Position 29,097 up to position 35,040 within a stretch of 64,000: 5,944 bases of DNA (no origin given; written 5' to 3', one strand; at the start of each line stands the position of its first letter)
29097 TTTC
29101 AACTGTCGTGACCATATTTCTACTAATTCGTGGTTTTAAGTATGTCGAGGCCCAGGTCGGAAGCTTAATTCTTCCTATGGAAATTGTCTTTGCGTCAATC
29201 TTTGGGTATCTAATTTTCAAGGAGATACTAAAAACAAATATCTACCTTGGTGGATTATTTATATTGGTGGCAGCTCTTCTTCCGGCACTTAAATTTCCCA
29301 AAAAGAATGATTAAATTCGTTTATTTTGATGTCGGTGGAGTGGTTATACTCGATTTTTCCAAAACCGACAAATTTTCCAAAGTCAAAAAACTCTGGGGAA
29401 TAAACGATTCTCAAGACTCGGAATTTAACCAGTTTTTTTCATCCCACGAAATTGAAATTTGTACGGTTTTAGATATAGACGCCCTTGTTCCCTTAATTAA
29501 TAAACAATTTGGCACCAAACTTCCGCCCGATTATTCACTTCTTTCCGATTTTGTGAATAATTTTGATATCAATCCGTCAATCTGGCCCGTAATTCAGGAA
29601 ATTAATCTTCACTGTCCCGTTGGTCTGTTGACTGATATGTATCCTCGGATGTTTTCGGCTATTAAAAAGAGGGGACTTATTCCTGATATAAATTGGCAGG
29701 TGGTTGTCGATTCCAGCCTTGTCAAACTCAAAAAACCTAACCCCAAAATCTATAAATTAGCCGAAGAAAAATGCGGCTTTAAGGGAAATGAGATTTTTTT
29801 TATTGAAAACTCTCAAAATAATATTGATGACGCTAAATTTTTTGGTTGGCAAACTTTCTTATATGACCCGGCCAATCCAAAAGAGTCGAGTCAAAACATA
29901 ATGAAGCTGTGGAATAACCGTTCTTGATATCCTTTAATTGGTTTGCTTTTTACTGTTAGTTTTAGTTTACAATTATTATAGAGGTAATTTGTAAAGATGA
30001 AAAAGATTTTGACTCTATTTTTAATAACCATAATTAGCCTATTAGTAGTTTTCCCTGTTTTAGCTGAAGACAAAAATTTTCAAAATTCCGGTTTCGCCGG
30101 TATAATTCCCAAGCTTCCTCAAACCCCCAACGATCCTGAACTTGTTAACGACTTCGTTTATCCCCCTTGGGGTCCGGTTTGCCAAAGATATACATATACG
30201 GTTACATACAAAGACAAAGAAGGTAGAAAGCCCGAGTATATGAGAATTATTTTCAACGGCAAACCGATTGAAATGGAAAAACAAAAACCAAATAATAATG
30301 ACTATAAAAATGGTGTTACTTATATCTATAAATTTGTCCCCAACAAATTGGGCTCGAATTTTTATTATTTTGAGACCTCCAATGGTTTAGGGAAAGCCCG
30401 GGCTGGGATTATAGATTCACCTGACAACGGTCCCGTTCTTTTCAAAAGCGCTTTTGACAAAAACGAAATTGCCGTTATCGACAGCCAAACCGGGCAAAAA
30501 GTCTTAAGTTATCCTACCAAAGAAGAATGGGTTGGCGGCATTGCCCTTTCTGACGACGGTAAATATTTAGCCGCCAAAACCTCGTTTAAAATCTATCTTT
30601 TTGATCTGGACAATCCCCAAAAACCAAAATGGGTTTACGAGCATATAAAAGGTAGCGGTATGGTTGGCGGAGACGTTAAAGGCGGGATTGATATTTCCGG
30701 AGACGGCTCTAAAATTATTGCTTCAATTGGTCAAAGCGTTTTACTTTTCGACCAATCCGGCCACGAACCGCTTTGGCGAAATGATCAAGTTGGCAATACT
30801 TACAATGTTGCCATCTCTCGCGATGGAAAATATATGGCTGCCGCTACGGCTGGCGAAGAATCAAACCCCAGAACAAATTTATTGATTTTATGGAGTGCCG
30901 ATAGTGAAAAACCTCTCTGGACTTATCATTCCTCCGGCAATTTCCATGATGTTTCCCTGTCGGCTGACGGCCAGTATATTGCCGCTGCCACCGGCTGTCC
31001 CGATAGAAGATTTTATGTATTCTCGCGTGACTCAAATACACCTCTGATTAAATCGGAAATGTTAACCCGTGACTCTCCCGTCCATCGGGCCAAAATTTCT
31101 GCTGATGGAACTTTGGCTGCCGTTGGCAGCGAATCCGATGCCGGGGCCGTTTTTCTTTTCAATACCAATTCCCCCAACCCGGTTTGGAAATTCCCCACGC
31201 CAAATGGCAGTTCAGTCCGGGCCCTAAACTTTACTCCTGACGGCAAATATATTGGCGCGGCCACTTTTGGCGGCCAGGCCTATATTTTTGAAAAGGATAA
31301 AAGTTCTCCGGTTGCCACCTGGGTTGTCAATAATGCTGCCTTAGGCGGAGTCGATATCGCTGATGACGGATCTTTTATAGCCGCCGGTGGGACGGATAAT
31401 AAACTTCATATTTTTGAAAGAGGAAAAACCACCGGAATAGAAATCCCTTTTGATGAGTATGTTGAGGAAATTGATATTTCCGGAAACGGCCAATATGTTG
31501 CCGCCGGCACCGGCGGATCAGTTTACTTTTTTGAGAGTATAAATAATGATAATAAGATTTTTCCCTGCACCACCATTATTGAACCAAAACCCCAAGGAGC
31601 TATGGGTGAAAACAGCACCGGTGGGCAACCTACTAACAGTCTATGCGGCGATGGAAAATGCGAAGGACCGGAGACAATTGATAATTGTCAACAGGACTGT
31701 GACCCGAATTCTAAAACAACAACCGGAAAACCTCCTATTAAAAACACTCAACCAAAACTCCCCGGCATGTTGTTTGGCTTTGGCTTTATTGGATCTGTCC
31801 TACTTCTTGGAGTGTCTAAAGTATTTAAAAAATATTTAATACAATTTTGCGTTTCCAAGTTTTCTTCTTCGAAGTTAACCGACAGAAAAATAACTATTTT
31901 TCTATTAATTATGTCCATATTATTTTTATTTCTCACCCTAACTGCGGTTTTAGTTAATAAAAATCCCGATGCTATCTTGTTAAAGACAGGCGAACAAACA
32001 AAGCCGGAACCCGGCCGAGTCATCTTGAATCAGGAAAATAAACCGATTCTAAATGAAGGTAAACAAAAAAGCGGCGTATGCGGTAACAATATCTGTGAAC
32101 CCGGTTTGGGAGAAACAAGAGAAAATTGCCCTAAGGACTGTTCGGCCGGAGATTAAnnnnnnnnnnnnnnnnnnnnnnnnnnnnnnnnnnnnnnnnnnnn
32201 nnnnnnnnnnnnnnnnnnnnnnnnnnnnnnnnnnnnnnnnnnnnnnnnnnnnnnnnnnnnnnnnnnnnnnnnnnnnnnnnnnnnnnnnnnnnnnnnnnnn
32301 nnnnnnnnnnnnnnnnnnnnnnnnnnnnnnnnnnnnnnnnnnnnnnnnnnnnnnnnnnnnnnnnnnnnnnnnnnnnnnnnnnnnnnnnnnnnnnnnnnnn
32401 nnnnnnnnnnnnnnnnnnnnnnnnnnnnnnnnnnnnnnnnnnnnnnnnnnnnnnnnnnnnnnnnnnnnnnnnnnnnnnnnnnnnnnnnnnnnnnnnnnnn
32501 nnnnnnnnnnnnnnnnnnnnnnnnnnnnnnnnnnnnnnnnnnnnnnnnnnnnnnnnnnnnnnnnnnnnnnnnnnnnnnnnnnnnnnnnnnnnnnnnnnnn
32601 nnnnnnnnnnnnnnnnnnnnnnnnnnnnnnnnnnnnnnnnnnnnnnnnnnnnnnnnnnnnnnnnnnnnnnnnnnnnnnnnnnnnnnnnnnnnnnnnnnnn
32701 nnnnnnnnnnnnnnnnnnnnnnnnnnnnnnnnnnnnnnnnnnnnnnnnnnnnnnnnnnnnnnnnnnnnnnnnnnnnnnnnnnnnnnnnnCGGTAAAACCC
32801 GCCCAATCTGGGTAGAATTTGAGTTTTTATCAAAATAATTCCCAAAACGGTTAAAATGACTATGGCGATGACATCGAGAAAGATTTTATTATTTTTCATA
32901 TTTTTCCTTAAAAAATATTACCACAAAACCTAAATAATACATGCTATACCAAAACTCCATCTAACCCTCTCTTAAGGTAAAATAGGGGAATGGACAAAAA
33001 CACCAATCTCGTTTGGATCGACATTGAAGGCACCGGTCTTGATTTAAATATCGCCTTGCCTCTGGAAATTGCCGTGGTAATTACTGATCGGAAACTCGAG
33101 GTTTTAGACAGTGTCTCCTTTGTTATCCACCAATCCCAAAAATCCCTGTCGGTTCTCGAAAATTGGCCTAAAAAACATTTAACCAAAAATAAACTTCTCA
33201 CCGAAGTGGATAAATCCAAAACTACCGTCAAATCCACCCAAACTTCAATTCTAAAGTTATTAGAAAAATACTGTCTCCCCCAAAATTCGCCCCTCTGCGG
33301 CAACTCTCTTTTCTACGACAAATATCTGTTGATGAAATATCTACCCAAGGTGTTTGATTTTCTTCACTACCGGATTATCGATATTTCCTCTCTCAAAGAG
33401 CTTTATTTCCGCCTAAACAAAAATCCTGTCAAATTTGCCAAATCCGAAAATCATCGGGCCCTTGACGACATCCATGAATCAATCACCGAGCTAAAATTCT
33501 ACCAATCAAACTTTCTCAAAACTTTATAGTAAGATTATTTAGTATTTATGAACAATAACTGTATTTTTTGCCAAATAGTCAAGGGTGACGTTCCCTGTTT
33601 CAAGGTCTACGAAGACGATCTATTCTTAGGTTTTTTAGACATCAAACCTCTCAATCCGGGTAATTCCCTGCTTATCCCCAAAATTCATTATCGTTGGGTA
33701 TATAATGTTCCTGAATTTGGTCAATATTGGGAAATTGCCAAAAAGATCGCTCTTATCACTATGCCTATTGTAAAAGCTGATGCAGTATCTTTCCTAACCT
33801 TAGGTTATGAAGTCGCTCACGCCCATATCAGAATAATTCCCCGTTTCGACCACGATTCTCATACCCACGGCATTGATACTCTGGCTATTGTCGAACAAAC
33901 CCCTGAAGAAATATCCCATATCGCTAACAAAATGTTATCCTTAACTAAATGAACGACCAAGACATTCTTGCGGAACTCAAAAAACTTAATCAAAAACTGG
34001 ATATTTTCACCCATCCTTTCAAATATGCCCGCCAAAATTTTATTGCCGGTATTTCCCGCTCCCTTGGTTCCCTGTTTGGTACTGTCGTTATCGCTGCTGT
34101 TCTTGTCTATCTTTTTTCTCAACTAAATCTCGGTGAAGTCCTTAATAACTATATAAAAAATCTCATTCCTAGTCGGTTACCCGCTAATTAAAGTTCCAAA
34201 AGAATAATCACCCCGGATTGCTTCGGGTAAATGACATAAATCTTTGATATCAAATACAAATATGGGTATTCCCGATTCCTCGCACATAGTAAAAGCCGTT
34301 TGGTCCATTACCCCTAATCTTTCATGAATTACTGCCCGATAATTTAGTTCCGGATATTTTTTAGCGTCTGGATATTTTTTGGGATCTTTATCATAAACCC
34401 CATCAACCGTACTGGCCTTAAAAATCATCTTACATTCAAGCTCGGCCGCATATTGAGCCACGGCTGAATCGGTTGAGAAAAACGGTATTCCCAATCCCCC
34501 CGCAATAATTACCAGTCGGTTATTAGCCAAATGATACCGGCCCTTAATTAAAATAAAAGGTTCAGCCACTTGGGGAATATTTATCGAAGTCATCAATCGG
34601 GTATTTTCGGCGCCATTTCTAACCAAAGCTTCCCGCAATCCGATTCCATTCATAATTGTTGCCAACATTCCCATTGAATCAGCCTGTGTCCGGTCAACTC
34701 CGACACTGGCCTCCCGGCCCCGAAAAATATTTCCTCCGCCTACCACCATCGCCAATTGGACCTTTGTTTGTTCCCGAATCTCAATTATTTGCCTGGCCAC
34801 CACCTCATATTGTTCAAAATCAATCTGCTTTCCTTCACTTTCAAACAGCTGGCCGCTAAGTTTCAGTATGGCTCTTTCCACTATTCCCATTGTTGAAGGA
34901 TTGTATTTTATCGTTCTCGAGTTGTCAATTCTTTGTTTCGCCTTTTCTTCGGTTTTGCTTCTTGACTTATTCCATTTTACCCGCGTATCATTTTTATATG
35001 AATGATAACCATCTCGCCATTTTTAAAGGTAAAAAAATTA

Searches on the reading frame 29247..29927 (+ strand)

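Call 98: search_protein_families(library=pfam, proteins=[window:29247-29927:+], max_evalue=0.0001)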
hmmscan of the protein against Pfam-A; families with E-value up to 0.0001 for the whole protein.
window:29247-29927:+ (226 aa): 1 family
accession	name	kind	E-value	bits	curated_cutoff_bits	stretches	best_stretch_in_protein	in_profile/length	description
PF00702.32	Hydrolase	-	6.7e-08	33.6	26.4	1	108-194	99-185/191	haloacid dehalogenase-like hydrolase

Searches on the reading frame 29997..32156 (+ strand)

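Call 98: search_protein_families(library=pfam, proteins=[window:29997-32156:+], max_evalue=0.0001)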
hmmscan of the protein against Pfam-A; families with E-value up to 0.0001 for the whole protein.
window:29997-32156:+ (719 aa): 8 families
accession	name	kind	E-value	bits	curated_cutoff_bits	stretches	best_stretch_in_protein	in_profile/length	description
PF23414.1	Beta-prop_EML_2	-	8.3e-26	91.4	90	2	380-517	17-155/266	Echinoderm microtubule-associated protein second beta-propeller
PF25174.1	Beta-prop_THOC3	-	6.7e-17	61.8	305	2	357-505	87-232/272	THOC3 beta-propeller domain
PF24814.1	WD40_Prp19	-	2.7e-14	53.3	320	1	298-502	75-276/281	Prp19 WD40 domain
PF00400.38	WD40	-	1.8e-13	50.8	27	0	447-473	12-38/39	WD domain, G-beta repeat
PF24817.1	WD40_WDHD1_1st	-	3.1e-12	46.7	109.9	0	369-440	189-258/291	WDHD1 first WD40 domain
PF24807.1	WD40_CDC20-Fz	-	1.9e-10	41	200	0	240-416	23-189/292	CDC20/Fizzy WD40 domain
PF12894.13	ANAPC4_WD40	-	5.3e-05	23.8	22.9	0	382-445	16-79/91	Anaphase-promoting complex subunit 4 WD40 domain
PF25173.1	Beta-prop_WDR3_1st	-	7.7e-05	22.9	154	0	384-480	10-105/184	WDR3 first beta-propeller domain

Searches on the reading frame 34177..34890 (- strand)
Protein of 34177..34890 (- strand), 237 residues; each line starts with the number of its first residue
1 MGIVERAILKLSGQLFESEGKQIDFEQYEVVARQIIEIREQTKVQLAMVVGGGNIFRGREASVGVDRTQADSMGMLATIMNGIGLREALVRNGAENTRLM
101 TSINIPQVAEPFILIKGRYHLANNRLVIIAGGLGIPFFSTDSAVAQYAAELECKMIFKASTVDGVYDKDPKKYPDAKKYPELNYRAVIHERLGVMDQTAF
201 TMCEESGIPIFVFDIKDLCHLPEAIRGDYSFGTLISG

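Call 99: search_protein_families(library=pfam, proteins=[window:34177-34890:-], max_evalue=0.0001)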
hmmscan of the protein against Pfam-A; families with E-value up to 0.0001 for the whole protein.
window:34177-34890:- (237 aa): 1 family
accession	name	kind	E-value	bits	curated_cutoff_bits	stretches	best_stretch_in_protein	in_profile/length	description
PF00696.33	AA_kinase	-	3.7e-26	92.7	24.9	1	6-214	2-234/234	Amino acid kinase family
